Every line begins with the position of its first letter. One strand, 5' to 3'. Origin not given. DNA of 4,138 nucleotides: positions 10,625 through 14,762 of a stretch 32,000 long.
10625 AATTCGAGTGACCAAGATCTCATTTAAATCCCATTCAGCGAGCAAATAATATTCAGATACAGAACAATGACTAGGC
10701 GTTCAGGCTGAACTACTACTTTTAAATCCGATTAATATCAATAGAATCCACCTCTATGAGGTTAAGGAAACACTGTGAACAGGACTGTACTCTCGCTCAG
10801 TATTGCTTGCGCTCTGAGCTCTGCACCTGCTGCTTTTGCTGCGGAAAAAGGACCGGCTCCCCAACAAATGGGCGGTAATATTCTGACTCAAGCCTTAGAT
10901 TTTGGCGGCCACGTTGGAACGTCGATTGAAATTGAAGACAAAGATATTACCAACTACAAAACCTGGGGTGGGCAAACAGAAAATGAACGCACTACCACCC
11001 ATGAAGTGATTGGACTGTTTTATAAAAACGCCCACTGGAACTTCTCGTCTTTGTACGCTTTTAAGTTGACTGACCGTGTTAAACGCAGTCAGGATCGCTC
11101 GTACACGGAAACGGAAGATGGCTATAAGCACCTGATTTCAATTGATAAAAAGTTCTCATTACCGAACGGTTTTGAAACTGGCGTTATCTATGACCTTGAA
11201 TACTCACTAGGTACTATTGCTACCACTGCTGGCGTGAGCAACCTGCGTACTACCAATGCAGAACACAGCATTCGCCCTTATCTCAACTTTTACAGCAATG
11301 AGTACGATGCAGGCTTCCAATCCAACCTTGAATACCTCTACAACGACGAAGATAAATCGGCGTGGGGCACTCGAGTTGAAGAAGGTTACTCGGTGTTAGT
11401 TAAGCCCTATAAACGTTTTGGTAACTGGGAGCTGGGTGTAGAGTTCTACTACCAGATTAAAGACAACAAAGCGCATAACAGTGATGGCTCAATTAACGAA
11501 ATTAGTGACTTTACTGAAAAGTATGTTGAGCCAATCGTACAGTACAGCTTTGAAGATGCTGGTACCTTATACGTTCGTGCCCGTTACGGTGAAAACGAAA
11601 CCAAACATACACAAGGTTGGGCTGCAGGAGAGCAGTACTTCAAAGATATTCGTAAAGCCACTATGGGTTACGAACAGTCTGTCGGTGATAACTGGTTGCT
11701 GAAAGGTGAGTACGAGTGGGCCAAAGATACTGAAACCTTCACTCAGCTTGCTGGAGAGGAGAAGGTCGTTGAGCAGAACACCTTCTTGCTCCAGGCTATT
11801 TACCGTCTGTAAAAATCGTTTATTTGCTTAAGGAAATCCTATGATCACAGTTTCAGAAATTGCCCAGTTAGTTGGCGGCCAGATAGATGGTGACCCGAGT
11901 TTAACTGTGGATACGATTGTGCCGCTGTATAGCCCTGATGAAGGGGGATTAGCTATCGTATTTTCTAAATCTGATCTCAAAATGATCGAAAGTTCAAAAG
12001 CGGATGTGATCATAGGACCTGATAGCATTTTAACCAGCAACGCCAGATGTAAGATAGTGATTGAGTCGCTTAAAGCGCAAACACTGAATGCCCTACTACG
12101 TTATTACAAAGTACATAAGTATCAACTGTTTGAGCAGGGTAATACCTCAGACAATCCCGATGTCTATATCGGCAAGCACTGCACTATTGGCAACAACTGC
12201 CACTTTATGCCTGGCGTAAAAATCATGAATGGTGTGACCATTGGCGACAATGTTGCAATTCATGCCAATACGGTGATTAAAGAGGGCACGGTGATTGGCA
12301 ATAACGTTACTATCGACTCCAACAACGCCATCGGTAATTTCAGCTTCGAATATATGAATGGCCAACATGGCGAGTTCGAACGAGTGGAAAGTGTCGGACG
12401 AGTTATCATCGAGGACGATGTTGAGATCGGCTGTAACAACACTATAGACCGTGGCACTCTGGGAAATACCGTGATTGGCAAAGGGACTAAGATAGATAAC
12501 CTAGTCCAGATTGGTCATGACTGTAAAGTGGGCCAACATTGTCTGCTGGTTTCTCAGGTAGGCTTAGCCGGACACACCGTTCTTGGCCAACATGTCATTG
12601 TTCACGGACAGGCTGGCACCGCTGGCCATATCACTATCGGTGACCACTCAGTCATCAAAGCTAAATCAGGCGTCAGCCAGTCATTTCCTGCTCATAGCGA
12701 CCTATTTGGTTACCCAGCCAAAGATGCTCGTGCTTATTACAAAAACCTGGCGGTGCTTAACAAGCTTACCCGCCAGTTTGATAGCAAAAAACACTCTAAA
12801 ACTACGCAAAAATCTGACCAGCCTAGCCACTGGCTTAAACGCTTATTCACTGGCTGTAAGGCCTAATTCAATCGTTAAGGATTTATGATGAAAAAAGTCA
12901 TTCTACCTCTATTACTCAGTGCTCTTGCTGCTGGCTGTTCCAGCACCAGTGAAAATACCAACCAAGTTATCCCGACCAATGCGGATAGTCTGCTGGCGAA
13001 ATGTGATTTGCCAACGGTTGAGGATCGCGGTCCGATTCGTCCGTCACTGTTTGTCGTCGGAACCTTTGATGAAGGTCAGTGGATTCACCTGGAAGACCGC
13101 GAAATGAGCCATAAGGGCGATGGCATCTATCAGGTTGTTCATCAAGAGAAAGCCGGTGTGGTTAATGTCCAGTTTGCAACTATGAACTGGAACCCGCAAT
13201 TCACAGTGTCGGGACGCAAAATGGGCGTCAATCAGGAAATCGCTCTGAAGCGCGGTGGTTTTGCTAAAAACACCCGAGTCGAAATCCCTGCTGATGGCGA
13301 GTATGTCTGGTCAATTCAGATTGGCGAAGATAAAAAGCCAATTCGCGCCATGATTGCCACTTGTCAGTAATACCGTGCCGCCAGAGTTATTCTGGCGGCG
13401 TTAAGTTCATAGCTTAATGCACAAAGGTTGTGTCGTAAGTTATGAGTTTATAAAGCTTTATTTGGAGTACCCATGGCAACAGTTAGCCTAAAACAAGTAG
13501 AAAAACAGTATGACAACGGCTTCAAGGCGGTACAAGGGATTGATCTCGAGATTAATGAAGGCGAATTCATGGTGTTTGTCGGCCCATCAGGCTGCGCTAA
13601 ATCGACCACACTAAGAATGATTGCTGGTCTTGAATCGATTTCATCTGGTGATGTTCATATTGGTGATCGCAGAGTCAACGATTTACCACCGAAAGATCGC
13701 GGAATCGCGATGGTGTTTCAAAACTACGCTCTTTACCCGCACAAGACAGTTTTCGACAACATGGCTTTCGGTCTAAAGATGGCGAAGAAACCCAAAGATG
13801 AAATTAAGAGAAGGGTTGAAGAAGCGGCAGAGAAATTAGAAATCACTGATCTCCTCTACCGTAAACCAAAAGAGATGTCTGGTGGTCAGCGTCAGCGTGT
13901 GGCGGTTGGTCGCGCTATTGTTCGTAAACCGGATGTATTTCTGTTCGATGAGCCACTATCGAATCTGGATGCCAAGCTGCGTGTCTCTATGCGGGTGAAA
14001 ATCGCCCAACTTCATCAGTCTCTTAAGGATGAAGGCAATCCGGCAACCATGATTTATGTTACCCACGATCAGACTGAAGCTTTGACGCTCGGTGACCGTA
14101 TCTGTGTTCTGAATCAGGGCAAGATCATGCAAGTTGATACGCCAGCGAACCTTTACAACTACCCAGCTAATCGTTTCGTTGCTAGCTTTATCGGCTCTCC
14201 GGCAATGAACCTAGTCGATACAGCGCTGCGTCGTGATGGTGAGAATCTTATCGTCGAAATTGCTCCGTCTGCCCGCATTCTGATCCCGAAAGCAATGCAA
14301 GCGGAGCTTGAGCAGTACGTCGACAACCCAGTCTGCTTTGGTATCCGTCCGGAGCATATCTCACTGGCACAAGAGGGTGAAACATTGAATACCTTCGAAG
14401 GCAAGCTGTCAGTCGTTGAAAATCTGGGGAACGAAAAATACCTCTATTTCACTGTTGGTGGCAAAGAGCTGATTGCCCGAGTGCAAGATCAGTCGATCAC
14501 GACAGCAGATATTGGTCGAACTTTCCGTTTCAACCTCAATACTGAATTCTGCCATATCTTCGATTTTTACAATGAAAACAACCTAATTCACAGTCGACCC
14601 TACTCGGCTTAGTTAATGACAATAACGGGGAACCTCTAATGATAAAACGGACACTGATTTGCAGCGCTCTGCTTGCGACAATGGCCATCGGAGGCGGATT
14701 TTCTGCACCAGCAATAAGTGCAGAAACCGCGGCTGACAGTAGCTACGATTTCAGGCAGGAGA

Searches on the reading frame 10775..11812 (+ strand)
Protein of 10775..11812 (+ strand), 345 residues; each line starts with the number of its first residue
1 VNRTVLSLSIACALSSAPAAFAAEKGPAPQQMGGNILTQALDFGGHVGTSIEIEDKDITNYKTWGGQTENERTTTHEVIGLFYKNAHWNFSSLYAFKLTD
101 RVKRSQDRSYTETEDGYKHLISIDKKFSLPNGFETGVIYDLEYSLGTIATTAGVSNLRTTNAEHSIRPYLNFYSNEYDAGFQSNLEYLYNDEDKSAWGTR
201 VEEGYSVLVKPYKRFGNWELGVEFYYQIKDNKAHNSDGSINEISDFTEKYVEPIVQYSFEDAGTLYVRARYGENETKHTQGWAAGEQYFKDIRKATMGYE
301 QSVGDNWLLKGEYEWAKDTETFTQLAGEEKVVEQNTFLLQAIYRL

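Call 77: search_protein_families(library=pfam, proteins=[window:10775-11812:+], max_evalue=0.00001)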
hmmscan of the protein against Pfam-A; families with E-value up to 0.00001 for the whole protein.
window:10775-11812:+ (345 aa): 1 family
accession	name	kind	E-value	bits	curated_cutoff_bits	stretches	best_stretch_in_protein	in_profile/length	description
PF16941.11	CymA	-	6.9e-160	532.3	27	1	1-345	1-341/341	Putative cyclodextrin porin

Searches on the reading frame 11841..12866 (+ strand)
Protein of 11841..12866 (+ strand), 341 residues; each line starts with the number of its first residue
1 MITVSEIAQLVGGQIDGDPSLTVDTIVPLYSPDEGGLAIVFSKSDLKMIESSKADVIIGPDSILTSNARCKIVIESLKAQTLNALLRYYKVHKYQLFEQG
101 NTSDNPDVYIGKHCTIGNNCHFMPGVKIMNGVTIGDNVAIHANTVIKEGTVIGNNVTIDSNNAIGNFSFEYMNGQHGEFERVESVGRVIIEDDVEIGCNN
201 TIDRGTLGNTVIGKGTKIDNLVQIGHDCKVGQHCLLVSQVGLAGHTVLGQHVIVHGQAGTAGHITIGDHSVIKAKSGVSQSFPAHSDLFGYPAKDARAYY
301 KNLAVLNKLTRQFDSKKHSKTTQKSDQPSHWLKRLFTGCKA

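Call 77: search_protein_families(library=pfam, proteins=[window:11841-12866:+], max_evalue=0.00001)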
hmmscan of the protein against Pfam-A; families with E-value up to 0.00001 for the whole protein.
window:11841-12866:+ (341 aa): 4 families
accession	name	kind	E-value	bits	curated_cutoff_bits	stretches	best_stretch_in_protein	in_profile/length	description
PF00132.30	Hexapep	-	3.5e-27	93.4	27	3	113-147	1-35/36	Bacterial transferase hexapeptide (six repeats)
PF25084.1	LbH_EIF2B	-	2.7e-08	34.2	54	0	109-164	40-93/105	EIF2B subunit epsilon LbH domain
PF14602.12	Hexapep_2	-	8.3e-08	32.3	27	1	108-146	2-32/34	Hexapeptide repeat of succinyl-transferase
PF25087.1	GMPPB_C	-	5.6e-06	26.4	39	0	108-210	5-103/110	GMPPB C-terminal domain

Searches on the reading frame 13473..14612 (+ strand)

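Call 78: search_protein_families(library=pfam, proteins=[window:13473-14612:+], max_evalue=0.00001)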
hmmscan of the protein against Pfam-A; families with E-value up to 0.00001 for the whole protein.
window:13473-14612:+ (379 aa): 3 families
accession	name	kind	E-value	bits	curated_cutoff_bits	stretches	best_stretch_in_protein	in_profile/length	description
PF00005.33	ABC_tran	-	1.6e-32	113.4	25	1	21-162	2-136/137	ABC transporter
PF17912.7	OB_MalK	-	5.9e-12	46.7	27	1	241-296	1-53/53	MalK OB fold domain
PF08402.16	TOBE_2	-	6.4e-08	33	21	1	290-363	2-76/76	TOBE domain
